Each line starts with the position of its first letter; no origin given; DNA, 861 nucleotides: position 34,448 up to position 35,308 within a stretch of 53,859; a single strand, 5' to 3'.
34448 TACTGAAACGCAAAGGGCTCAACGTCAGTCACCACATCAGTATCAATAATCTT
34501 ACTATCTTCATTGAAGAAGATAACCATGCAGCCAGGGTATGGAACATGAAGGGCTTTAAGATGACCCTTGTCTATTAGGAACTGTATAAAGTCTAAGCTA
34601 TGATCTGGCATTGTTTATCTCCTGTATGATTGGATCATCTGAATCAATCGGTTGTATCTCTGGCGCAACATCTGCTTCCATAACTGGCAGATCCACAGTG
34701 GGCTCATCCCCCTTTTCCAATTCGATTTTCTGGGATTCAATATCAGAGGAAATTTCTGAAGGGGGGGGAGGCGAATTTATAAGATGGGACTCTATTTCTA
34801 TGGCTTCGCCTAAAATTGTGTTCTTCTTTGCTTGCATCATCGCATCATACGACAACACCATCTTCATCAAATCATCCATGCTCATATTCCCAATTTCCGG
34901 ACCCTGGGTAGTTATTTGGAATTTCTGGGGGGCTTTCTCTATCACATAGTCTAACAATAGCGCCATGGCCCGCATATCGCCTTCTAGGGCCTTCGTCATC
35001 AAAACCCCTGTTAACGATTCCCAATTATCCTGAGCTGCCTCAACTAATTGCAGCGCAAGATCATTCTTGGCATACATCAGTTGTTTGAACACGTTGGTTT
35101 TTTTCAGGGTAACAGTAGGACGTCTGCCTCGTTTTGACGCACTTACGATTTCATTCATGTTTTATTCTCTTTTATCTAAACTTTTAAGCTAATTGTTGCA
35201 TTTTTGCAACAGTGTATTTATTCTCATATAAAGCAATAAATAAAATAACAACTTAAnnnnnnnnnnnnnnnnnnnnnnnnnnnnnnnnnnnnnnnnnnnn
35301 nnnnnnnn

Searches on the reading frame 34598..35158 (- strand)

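Call 18: search_protein_families(library=phrogs, proteins=[window:34598-35158:-], max_evalue=0.001)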
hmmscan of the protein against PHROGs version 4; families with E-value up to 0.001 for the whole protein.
window:34598-35158:- (186 aa): 0 families

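Call 70: search_protein_families(library=pfam, proteins=[window:34598-35158:-], max_evalue=0.01)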
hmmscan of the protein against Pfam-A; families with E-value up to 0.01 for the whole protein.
window:34598-35158:- (186 aa): 1 family
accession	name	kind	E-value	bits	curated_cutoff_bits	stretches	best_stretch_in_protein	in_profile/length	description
PF18932.5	DUF5681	-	0.0012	19.8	27.5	1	7-74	11-74/77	Family of unknown function (DUF5681)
